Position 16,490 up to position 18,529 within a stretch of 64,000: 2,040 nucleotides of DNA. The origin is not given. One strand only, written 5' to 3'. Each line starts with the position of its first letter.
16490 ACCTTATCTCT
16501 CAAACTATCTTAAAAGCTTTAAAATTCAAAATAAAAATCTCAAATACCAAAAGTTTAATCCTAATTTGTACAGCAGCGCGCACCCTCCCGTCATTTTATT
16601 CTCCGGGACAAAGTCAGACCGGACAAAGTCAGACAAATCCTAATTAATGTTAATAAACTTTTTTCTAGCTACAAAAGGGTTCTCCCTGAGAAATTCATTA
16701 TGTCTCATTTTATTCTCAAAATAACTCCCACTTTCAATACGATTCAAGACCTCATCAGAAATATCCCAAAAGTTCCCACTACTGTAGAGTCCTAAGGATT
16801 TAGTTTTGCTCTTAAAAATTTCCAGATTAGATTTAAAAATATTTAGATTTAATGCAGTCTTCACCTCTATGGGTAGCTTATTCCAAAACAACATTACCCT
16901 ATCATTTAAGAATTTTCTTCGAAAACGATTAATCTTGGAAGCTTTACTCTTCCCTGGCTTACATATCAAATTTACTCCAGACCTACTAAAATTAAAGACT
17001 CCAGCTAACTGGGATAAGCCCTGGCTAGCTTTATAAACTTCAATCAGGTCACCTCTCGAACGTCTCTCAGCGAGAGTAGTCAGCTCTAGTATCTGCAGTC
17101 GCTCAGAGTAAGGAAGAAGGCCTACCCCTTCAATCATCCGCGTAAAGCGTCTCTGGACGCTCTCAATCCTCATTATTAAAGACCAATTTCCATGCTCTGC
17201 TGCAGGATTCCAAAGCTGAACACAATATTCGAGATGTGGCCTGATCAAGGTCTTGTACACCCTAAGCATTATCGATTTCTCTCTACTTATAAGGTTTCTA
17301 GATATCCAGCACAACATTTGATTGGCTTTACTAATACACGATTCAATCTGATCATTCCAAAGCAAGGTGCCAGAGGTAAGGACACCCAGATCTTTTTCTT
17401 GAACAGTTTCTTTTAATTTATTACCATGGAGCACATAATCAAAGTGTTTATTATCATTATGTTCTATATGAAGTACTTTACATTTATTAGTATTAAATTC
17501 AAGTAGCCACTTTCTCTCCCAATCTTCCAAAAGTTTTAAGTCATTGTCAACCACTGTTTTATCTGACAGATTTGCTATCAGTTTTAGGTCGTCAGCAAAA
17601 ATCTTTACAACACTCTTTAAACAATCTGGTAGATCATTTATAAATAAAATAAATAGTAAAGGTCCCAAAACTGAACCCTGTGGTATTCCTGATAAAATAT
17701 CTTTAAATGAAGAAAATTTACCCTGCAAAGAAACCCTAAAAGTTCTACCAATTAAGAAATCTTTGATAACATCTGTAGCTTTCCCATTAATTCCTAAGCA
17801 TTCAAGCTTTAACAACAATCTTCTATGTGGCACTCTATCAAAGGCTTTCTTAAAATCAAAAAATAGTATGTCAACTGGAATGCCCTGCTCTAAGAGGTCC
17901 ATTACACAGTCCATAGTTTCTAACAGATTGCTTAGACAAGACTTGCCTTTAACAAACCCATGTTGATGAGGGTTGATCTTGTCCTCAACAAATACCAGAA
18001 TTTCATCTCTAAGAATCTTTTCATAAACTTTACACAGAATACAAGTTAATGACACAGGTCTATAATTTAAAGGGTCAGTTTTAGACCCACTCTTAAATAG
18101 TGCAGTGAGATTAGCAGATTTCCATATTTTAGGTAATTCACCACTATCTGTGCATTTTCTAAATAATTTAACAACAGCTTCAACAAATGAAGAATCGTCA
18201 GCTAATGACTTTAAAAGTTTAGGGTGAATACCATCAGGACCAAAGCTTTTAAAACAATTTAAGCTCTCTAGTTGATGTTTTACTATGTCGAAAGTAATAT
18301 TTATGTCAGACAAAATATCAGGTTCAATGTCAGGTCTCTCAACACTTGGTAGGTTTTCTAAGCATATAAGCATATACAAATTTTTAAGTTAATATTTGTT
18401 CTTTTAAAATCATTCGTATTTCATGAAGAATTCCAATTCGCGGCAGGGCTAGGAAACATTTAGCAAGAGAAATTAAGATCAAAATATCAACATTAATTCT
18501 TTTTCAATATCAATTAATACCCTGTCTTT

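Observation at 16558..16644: Tiny (about 67-90 bp) mobile element with clean target-site duplications and a visible empty site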

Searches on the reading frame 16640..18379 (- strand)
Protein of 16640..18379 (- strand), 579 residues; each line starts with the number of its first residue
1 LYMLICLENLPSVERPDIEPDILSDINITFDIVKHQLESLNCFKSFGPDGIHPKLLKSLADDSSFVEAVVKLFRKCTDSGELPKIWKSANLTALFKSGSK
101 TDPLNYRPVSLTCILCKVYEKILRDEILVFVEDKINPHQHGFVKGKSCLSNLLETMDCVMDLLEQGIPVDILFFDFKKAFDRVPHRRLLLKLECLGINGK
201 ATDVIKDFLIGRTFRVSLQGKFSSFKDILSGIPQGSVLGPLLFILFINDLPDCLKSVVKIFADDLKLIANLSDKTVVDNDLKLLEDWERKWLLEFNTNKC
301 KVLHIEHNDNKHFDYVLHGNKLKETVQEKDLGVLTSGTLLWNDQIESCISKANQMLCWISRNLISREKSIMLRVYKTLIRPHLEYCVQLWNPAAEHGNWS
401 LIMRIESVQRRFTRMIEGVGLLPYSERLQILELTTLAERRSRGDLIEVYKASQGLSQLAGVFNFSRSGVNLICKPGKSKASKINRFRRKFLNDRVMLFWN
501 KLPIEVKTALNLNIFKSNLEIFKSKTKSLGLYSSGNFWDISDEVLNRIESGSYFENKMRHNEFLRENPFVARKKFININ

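Call 15: search_protein_families(library=pfam, proteins=[window:16640-18379:-], max_evalue=0.01)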
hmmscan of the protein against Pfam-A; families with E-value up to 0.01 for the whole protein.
window:16640-18379:- (579 aa): 1 family
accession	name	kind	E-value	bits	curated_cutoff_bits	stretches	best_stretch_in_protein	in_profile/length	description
PF00078.32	RVT_1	-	5.5e-32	111.6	29.6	1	100-310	3-195/205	Reverse transcriptase (RNA-dependent DNA polymerase)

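Call 17: find_homologous_proteins(query=window:16640-18379:-, max_evalue=1e-10)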
Query window:16640-18379:- (579 aa): 5811 proteins with E <= 1e-10 among 8000 candidates; the best 120 are listed.
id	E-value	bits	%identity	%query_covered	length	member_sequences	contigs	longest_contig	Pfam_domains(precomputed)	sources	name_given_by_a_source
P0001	0.0e+0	1100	83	99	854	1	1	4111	PF00078.33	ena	-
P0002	0.0e+0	1097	83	99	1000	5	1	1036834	PF00078.33,PF14529.13,PF03372.30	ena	-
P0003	0.0e+0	1091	83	99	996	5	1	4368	PF00078.33,PF14529.13,PF03372.30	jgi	-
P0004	0.0e+0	1090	82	99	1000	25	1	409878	PF00078.33,PF14529.13,PF03372.30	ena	-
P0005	0.0e+0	1086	82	99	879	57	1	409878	PF00078.33,PF14529.13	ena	-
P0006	0.0e+0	1085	82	99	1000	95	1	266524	PF00078.33,PF14529.13,PF03372.30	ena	-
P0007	0.0e+0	1082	82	99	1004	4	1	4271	PF00078.33,PF14529.13,PF03372.30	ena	-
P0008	0.0e+0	1079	82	99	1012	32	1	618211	PF00078.33,PF14529.13,PF03372.30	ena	-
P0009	0.0e+0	1012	77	99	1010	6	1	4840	PF00078.33,PF14529.13,PF03372.30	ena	-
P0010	6.9e-293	990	78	94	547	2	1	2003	PF00078.33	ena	-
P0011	8.9e-280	947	89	80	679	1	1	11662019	PF00078.33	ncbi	ncbi:hypothetical protein ACHWQZ_G019515 [Mnemiopsis leidyi]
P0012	1.6e-278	943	82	85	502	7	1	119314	PF00078.33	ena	-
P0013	1.8e-258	877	67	99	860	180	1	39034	PF00078.33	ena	-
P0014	1.8e-246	837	65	97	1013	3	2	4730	PF00078.33,PF14529.13,PF03372.30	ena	-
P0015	5.7e-245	832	63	98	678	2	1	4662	PF00078.33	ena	-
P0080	3.2e-192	658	62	78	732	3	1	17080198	PF00078.33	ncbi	ncbi:hypothetical protein ACHWQZ_G014322 [Mnemiopsis leidyi]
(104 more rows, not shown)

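Call 19: find_encoding_contigs(protein=P0011, flank=10000, max_places=10)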
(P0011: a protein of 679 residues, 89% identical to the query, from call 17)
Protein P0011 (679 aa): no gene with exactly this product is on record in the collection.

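Call 20: find_encoding_contigs(protein=P0006, flank=10000, max_places=10)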
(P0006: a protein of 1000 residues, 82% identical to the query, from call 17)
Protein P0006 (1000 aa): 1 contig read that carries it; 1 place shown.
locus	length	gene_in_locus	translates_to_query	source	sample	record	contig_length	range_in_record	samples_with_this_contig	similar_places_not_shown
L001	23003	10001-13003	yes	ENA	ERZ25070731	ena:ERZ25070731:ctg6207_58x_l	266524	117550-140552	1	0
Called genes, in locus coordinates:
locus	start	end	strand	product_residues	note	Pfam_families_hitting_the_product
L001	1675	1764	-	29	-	-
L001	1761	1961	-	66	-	-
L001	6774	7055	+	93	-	-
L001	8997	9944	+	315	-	-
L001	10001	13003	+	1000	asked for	PF03372:Exo_endo_phos, PF14529:Exo_endo_phos_2, PF00078:RVT_1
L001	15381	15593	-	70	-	-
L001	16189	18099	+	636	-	PF12009:Telomerase_RBD (weak), PF00078:RVT_1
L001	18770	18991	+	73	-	-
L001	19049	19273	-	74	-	-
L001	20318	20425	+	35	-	-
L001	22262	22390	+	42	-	-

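Call 28: find_encoding_contigs(protein=P0080, flank=10000, max_places=10)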
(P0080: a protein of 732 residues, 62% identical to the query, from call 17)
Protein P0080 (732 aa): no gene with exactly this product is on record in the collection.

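Call 29: find_encoding_contigs(protein=P0002, flank=10000, max_places=10)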
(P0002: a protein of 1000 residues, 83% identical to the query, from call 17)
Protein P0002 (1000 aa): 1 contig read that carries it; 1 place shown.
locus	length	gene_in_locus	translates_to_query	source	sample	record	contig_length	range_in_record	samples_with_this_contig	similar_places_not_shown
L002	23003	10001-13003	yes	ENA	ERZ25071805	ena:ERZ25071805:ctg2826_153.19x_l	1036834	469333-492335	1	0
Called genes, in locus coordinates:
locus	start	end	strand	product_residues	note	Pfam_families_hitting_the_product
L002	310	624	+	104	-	-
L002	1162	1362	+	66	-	-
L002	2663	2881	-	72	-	-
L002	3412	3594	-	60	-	-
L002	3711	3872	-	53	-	-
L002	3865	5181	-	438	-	PF26039:Dcst2, PF07782:DC_STAMP (weak)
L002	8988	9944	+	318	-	-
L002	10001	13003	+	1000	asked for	PF03372:Exo_endo_phos (weak), PF14529:Exo_endo_phos_2, PF00078:RVT_1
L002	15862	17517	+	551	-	PF01448:ELM2, PF00249:Myb_DNA-binding (weak), PF15963:Myb_DNA-bind_7 (faint), PF25826:DUF7952 (faint)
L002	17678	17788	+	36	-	-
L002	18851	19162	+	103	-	-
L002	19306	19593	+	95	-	-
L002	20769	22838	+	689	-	PF02194:PXA, PF00787:PX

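Call 54: find_related_loci(query=window:16643-18379:-, collection=genome_contigs, flank=10000)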
Query window:16643-18379:- (579 aa) in genome_contigs; peptide patterns used: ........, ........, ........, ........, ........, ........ (x = any residue, [..] = any of these).
39 stretches matched a pattern, but none encodes a relative of the query by tblastn (E <= 1e-3).

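Call 55: find_related_loci(query=window:16643-18379:-, collection=viral_contigs, flank=10000)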
Query window:16643-18379:- (579 aa) in viral_contigs; peptide patterns used: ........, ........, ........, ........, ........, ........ (x = any residue, [..] = any of these).
1 stretches matched a pattern, but none encodes a relative of the query by tblastn (E <= 1e-3).
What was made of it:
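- Tried and rejected: find_related_loci with the LINE protein gave nothing (calls 54, 55).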

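Call 80: search_protein_families(library=pfam, proteins=[L004:6416-9748:+, L004:10001-11596:+, L004:11853-12533:+, L004:12719-14107:+, L004:14212-15159:+, L004:5682-6188:+], max_evalue=1)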
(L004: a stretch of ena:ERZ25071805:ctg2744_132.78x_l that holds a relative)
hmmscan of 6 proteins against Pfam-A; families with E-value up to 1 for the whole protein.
L004:6416-9748:+ (1110 aa): 4 families
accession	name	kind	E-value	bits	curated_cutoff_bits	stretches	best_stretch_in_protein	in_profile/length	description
PF00078.32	RVT_1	-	5.8e-07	29.9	29.6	1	438-640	8-197/205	Reverse transcriptase (RNA-dependent DNA polymerase)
PF02058.20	Guanylin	-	0.035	14.9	25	1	803-849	28-74/88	Guanylin precursor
PF08644.17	SPT16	-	0.086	13.7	25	1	211-283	31-105/112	FACT complex subunit (SPT16/CDC68)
PF17915.7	zf_Rg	-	0.23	11.3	25.5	1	90-128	7-47/49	Reverse gyrase zinc finger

L004:10001-11596:+ (531 aa): 0 families

L004:11853-12533:+ (226 aa): 11 families
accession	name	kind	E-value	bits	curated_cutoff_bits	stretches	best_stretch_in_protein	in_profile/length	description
PF00628.35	PHD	-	3.1e-11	43.6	24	2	123-174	1-47/47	PHD-finger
PF13771.12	zf-HC5HC2H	-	1.6e-06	28.7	29.1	2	30-77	24-68/91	PHD-like zinc-binding domain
PF22908.2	PHD_NSD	-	0.0031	18.2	23.9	1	45-78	4-39/57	Histone-lysine N-methyltransferase NSD-like, PHD zinc finger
PF21202.3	SLX1_C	-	0.013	16.2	27.2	1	46-80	2-37/65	Structure-specific endonuclease subunit SLX1, C-terminal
PF23137.1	HVO_0758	-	0.013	15.8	27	1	31-58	9-35/55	HVO_0758 mu-protein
PF03107.22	C1_2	-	0.042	14.6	26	2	117-151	14-48/48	C1 domain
PF24461.1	DUF7576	-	0.28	11.5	27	1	32-58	5-32/60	Family of unknown function (DUF7576)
PF13832.12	zf-HC5HC2H_2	-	0.33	11.6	27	1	40-77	52-86/109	PHD-zinc-finger like domain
PF13408.12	Zn_ribbon_recom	-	0.61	10.9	25.3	1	46-81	8-45/58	Recombinase zinc beta ribbon domain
PF24273.1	TRASH_HVO_1752_C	-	0.69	10.5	27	1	44-67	2-28/47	HVO_1752, C-terminal TRASH domain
PF04640.20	PLATZ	-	0.85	10.7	25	0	118-143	53-78/79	PLATZ transcription factor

L004:12719-14107:+ (462 aa): 1 family
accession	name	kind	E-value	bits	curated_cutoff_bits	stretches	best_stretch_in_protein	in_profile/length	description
PF00078.32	RVT_1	-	5.1e-06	26.8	29.6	1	178-377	8-192/205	Reverse transcriptase (RNA-dependent DNA polymerase)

L004:14212-15159:+ (315 aa): 0 families

L004:5682-6188:+ (168 aa): 2 families
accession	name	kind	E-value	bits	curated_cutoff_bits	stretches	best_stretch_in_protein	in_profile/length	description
PF00078.32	RVT_1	-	0.00064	19.9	29.6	1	35-165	5-125/205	Reverse transcriptase (RNA-dependent DNA polymerase)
PF17684.7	SCAB-PH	-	0.14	12.8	26.4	1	53-98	26-72/108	PH domain of plant-specific actin-binding protein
